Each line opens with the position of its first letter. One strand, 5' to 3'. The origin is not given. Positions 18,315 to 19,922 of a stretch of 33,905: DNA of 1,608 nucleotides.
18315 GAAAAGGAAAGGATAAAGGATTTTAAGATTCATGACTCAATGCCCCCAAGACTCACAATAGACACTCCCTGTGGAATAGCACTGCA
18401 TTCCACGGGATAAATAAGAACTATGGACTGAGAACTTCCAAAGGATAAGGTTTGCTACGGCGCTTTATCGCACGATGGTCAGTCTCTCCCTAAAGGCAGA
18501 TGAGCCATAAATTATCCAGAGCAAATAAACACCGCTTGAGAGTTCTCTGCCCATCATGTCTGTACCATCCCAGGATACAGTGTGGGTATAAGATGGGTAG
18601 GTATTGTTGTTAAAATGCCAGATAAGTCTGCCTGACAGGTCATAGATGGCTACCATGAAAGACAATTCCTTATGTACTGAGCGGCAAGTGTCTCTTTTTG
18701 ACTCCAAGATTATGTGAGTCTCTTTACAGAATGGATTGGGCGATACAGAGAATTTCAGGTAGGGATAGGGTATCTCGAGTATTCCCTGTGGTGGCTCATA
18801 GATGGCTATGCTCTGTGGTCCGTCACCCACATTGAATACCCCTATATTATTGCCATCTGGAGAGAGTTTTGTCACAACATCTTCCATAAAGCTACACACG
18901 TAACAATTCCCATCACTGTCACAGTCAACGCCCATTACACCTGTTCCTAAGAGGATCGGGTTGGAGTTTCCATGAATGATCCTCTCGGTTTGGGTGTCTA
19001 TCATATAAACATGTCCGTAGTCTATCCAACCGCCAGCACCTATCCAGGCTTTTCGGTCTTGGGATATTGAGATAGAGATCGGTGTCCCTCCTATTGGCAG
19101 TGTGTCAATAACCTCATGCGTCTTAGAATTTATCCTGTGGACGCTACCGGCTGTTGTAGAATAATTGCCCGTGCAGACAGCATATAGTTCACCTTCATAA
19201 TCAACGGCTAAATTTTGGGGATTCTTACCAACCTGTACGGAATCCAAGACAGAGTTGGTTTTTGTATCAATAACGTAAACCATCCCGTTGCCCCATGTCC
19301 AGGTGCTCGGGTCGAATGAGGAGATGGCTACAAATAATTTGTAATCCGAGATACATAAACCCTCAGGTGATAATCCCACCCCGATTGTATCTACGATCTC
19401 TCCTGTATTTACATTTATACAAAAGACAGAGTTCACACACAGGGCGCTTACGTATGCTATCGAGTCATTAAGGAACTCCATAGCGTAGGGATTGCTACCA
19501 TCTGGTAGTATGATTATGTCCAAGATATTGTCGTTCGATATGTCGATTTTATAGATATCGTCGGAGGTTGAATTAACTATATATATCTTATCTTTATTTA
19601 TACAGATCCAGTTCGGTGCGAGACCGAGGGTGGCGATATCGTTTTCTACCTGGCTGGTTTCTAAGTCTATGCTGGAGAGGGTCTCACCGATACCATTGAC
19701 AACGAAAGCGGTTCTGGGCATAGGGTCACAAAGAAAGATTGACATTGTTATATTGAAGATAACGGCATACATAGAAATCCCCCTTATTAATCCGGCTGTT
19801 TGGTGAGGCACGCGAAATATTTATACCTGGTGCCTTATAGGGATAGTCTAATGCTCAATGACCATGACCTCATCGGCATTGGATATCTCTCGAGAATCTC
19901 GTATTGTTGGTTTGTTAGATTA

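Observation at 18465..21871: B12-riboswitch-controlled TonB receptor paired with a T9SS-exported beta-propeller: possible BtuG-like cobalamin-capture module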

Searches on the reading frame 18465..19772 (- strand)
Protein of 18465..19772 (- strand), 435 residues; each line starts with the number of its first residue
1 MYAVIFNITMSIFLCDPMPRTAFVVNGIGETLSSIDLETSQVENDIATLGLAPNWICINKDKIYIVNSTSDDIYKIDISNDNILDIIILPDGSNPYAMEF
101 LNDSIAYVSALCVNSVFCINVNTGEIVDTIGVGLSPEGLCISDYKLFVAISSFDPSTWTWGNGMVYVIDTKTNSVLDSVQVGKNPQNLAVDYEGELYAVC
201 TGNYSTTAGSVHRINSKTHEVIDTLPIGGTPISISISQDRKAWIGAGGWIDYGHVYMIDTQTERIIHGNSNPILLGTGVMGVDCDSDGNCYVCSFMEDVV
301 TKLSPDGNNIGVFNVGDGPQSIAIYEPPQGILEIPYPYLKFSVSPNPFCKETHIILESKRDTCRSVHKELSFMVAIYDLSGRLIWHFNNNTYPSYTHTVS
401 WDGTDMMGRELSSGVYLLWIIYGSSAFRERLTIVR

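Call 8: search_protein_families(library=pfam, proteins=[window:18465-19772:-], max_evalue=0.01)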
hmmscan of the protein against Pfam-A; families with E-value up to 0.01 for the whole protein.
window:18465-19772:- (435 aa): 7 families
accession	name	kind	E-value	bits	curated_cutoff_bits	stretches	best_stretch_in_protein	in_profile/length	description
PF21783.3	YNCE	-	1.9e-07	31.2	27.1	1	32-187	180-330/339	YNCE-like beta-propeller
PF16819.11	DUF5074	-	1e-06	28.5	27.2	1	162-224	162-220/353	Domain of unknown function (DUF5074)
PF13860.13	FlgD_ig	-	0.00055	20.3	27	0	374-417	27-70/79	FlgD Ig-like domain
PF18962.6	Por_Secre_tail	-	0.001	19.8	27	1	344-427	2-69/75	Secretion system C-terminal sorting domain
PF22701.2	Mala_s_1-like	-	0.0013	19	27.5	0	184-326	41-137/195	Mal s 1 allergenic protein-like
PF13585.12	CHU_C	-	0.0014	19.1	27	1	371-422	28-72/86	CHU_C Type IX secretion signal domain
PF08450.18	SGL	-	0.0029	17.7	26.3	0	184-316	87-223/246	SMP-30/Gluconolactonase/LRE-like region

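Call 9: search_protein_families(library=ncbifam, proteins=[window:18465-19772:-], max_evalue=0.01)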
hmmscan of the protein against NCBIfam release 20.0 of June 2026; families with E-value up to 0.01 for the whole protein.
window:18465-19772:- (435 aa): 12 families
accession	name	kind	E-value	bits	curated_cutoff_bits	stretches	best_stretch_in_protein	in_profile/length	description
TIGR03866.1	PQQ_ABC_repeats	subfamily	4e-22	78.7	287.3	2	19-151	10-143/310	PQQ-dependent catabolism-associated beta-propeller protein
TIGR02276.1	beta_rpt_yvtn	repeat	1.1e-19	70.2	27.85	2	160-191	11-42/42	beta-propeller repeat protein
NF033707.1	T9SS_sortase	equivalog_domain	1e-08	33.3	420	1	340-420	998-1075/1095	type IX secretion system sortase PorU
NF052340.1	hydrazine_beta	equivalog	1.1e-08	34.5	560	1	165-264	57-152/372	hydrazine synthase subunit beta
NF048007.1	MmpL3Stblzr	equivalog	4.7e-07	29.3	600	1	87-266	139-301/366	MmpL3/TtfA transport complex stabilizer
NF033206.1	ScyE_fam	subfamily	8.4e-07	28.8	80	1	56-248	145-321/333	ScyD/ScyE family protein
NF052280.1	7_blade_YncE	equivalog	1.4e-06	27.4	400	2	27-196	145-313/338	7-bladed beta-propeller protein YncE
NF052460.1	L-NosZ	equivalog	3.7e-06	25.7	700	1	164-286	155-269/480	clade III lactonase-type nitrous-oxide reductase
TIGR04183.1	Por_Secre_tail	domain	7.1e-05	22.7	23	1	343-431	1-69/72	T9SS type A sorting domain-containing protein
NF005176.1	PRK06655.1-1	equivalog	0.0018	18.2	230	1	368-418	95-145/197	flagellar hook assembly protein FlgD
TIGR03907.1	QH_beta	equivalog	0.0019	17.4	223.2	0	65-126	5-67/338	quinohemoprotein amine dehydrogenase subunit beta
NF035926.1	scyF_NHL_VPEP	equivalog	0.0052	16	350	0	278-313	153-188/376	scytonemin biosynthesis PEP-CTERM protein ScyF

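Call 10: search_solved_structures(query=window:18465-19772:-, max_evalue=1, show_alignments=3)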
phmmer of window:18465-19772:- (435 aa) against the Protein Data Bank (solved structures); distinct sequences matched with E-value up to 1: 26.
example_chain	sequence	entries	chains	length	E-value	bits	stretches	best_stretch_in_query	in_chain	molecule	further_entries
1l0q_A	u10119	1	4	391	6.5e-22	81.1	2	64-240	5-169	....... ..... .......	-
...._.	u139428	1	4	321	3.3e-09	39.2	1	31-249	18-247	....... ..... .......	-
3dsm_A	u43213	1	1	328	3.5e-09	39.2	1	31-249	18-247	uncharacterized protein BACUNI_02894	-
8bmy_A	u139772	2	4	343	4.1e-09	38.9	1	31-249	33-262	Putative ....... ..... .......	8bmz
8baz_A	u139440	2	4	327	5e-09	38.6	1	31-249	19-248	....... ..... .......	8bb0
8bmx_D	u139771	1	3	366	5.2e-09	38.6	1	31-249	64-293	YncE family protein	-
8bn0_A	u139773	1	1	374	5.4e-09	38.5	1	31-249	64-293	Putative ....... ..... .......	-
8ptf_A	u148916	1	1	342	5.5e-09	38.5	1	47-221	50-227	YncE family protein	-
8ptd_A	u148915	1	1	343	5.5e-09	38.5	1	47-221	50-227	YncE family protein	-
8blw_B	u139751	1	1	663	2.6e-08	36.3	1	47-221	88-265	YncE family protein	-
8puj_A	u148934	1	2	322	1.3e-07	34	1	30-249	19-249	YncE family protein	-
8okv_B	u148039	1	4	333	1.4e-07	33.9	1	30-249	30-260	Putative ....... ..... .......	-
8p97_B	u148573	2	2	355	1.7e-07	33.6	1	30-249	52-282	Putative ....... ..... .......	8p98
3bws_A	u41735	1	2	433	6.8e-05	25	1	11-194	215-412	protein Lp49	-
8yu5_A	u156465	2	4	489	0.00046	22.3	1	162-229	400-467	Twin-arginine translocation signal domain-containing protein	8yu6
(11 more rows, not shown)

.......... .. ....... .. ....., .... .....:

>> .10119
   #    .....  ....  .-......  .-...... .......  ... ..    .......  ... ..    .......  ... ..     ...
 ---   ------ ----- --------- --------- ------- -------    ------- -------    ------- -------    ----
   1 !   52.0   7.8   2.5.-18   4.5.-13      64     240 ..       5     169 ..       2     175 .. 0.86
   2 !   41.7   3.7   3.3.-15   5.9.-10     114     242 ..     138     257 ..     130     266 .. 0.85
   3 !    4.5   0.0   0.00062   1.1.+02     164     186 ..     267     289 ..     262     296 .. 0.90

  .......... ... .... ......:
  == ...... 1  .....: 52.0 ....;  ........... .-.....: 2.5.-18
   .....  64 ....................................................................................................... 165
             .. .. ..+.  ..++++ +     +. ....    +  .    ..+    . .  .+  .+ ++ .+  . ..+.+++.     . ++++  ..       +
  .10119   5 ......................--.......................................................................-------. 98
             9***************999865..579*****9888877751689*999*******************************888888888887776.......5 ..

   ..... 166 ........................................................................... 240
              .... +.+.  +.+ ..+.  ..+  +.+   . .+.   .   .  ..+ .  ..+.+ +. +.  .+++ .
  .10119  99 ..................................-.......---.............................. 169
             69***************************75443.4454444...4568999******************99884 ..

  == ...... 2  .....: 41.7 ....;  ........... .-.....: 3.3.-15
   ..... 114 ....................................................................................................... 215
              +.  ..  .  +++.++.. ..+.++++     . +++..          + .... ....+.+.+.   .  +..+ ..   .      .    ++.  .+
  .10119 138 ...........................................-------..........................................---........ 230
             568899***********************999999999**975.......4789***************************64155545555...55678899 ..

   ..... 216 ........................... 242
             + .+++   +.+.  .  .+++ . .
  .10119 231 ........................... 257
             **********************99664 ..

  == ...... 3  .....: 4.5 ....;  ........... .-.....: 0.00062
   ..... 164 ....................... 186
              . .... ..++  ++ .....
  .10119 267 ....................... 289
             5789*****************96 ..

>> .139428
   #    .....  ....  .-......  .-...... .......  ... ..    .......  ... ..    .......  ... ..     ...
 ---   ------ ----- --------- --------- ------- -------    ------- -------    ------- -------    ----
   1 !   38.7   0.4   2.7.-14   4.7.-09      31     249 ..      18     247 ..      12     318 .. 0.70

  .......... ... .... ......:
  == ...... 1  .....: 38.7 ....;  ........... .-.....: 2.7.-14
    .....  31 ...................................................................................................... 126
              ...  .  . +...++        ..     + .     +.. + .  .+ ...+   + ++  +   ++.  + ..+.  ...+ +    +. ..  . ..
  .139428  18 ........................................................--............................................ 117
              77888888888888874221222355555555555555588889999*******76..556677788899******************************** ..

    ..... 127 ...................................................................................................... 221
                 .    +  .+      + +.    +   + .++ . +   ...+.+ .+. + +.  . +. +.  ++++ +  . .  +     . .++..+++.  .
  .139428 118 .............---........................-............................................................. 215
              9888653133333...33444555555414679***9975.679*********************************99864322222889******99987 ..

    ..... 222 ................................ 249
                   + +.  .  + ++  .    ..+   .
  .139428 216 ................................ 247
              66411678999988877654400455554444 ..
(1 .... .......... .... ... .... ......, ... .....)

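Call 18: find_homologous_proteins(query=window:18465-19772:-, max_evalue=0.00001)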
Query window:18465-19772:- (435 aa): 43 proteins with E <= 0.00001 among 3799 candidates.
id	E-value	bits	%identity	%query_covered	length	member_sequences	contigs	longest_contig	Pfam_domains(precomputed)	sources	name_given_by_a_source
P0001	2.0e-296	1001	100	100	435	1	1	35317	PF21783.3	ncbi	-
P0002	3.3e-151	522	55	98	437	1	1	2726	PF21783.3,PF16819.12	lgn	-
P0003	9.9e-149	514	55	99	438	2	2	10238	PF18962.8,PF13860.13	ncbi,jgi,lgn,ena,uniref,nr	ncbi:hypothetical protein CH333_00595 [candidate division WOR-3 bacterium JGI_Cruoil_03_44_89]|unire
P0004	6.4e-146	505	55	97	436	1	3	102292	PF18962.8,PF21783.3,PF13860.13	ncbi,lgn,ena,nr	ncbi:T9SS type A sorting domain-containing protein [candidate division WOR-3 bacterium]|nr:T9SS type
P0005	3.8e-99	351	44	96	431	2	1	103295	PF13860.13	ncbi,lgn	-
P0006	6.1e-96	340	44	96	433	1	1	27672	PF13585.13,PF18962.8,PF13860.13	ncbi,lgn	-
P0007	3.5e-91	324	44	92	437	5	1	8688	PF18962.8,PF21783.3,PF13860.13,PF01436.28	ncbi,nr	ncbi:T9SS type A sorting domain-containing protein [candidate division WOR-3 bacterium]|nr:T9SS type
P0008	8.1e-89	317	40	100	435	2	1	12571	PF18962.8,PF13860.13,PF01436.28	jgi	jgi:YVTN family beta-propeller protein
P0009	1.4e-75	273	40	91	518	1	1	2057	PF21783.3,PF13860.13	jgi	jgi:DNA-binding beta-propeller fold protein YncE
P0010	4.5e-74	268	39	96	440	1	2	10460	-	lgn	-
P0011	2.9e-73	265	38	96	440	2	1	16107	PF21783.3,PF13860.13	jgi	jgi:DNA-binding beta-propeller fold protein YncE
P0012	8.1e-73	264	41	75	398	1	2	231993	PF08450.19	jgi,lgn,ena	-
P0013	5.5e-72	261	38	91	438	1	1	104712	PF13860.13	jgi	jgi:hypothetical protein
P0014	1.9e-71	259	38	95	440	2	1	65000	PF21783.3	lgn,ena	-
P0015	1.5e-70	256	38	98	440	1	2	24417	PF13860.13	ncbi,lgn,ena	-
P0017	4.7e-69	251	37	91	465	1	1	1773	PF18962.8,PF13860.13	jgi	jgi:hypothetical protein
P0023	4.7e-65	238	33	95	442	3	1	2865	PF18962.8,PF21783.3,PF08450.19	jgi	-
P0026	1.6e-63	233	37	91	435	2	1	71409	PF18962.8,PF13860.13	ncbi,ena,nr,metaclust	ncbi:MAG: hypothetical protein A2W25_06560 [candidate division Zixibacteria bacterium RBG_16_53_22]|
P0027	7.4e-63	231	38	74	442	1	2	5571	PF18962.8,PF21783.3,PF01436.28,PF08450.19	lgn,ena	-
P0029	2.8e-58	216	33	99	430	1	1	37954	PF21783.3,PF16819.12,PF13860.13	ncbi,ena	-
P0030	1.4e-57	214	34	91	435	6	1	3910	PF18962.8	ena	-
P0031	6.1e-46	175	34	73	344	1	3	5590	PF01436.28,PF08450.19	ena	-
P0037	1.3e-8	52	29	41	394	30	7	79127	PF16819.12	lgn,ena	-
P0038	1.6e-8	52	32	45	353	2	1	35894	PF16819.12,PF01436.28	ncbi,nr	ncbi:MAG: YncE family protein [Bacteroidales bacterium]|nr:YncE family protein [Bacteroidales bacter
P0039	3.8e-8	51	24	49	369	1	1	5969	PF22494.4,PF25168.2,PF10282.16,PF25174.2,PF01731.27,PF21783.3,PF02239.23,PF16819.12,PF01436.28,PF08450.19,PF23414.2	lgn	-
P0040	1.5e-7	49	28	70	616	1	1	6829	PF22494.4,PF10282.16,PF25174.2,PF23381.2,PF24807.2,PF21783.3,PF02239.23,PF16819.12,PF01436.28,PF08450.19,PF23414.2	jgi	jgi:YVTN family beta-propeller protein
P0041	2.1e-6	45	28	47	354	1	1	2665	PF16819.12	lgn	-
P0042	3.3e-6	44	37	25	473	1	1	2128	PF18962.8,PF13860.13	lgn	-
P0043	6.5e-6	43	28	26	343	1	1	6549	PF22494.4,PF10282.16,PF25174.2,PF21783.3,PF02239.23,PF16819.12,PF24684.2,PF08450.19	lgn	-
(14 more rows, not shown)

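Call 20: find_related_loci(query=A1, collection=genome_contigs, flank=6000)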
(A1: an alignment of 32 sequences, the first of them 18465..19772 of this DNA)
Query A1 (435 aa) in genome_contigs; peptide patterns used: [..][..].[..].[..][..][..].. (x = any residue, [..] = any of these).
61 stretches matched a pattern; 27 encode a relative of the query (tblastn E <= 1e-3); 27 distinct loci.
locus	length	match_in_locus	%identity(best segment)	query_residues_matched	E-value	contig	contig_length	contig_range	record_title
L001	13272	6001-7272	55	14-435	2e-148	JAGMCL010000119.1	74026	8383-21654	MAG: candidate division WOR-3 bacterium isolate RS_17_14 ZL495.bin.14.fa_119, whole genome shotgun sequence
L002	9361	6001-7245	44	18-435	1e-102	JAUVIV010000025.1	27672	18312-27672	MAG: bacterium isolate CSMAG_437 CSMAG_437_k127_5174614_length_27672_cov_14.0000, whole genome shotgun sequence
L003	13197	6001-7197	44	20-420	8e-96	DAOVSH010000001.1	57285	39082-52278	MAG TPA_asm: Candidatus Cloacimonadota bacterium isolate CSMAG_1622 CSMAG_1622_k141_598475_length_57285_cov_34.3028, who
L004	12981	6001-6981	41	3-329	4e-80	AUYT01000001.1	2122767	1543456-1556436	MAG: candidate division Zixibacteria bacterium RBG-1 RBG1_1C00001, whole genome shotgun sequence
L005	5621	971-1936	42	8-329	1e-79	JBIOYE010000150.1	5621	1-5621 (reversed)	MAG: Candidatus Zixiibacteriota bacterium isolate MAG038 k127_5063125, whole genome shotgun sequence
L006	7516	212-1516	38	8-435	6e-77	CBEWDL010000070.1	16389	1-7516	MAG TPA_asm: uncultured bacterium isolate SRR12059192_binner23_Refined_3 genome assembly, contig: ERZ26875191.76, whole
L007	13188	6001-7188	39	20-417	7e-76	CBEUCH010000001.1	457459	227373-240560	MAG TPA_asm: uncultured bacterium isolate SRR19160658_binner12_Refined_30 genome assembly, contig: ERZ26800495.1, whole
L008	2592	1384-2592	37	8-410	2e-76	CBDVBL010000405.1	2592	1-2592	MAG TPA_asm: uncultured bacterium isolate SRR22302355_binner13_Refined_64 genome assembly, contig: ERZ25746546.35289, wh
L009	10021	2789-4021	38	1-417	1e-73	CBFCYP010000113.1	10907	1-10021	MAG TPA_asm: uncultured bacterium isolate SRR26215681_binner13_Refined_78 genome assembly, contig: ERZ25073475.5513, who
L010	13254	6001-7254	38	20-435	1e-72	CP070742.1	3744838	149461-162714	MAG: Candidatus Zixiibacteriota bacterium isolate bin38 chromosome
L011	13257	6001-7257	34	4-425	2e-71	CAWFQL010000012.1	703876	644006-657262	MAG: uncultured candidate division Zixibacteria bacterium isolate MFD05942.bin.1.318 genome assembly, contig: contig_391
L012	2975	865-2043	37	20-417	6e-71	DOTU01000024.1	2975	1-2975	MAG TPA_asm: Candidatus Zixiibacteriota bacterium isolate UBA10806 contig_127859, whole genome shotgun sequence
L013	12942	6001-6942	40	18-330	2e-69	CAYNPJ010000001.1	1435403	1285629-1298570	MAG TPA_asm: uncultured Ignavibacteria bacterium isolate binchicken_co107_133 genome assembly, contig: NODE_1_length_143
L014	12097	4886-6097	33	23-435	2e-67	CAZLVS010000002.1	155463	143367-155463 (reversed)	MAG TPA_asm: uncultured Ignavibacteria bacterium isolate binchicken_co17_427 genome assembly, contig: NODE_249_length_15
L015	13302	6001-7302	34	4-435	2e-65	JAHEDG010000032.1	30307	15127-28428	MAG: Candidatus Zixiibacteriota bacterium isolate Ww191 NODE_2482_length_30307_cov_4.132644, whole genome shotgun sequen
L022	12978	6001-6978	32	4-323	2e-48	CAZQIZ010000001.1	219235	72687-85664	MAG TPA_asm: uncultured Ignavibacteria bacterium isolate binchicken_co274_130 genome assembly, contig: NODE_77_length_21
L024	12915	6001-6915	36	23-324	2e-43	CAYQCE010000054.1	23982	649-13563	MAG TPA_asm: uncultured Ignavibacteria bacterium isolate SRP141376_co4_284 genome assembly, contig: NODE_3764_length_239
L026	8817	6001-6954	29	18-325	2e-25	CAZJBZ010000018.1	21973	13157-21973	MAG TPA_asm: uncultured Spirochaetales bacterium isolate SRP141376_co4_201 genome assembly, contig: NODE_4192_length_219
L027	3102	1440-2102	24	23-209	2e-5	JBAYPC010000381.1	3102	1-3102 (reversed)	MAG: Alkalispirochaeta sp. isolate SO_2016_LW2_129 scaffold79362_LW138R_2016, whole genome shotgun sequence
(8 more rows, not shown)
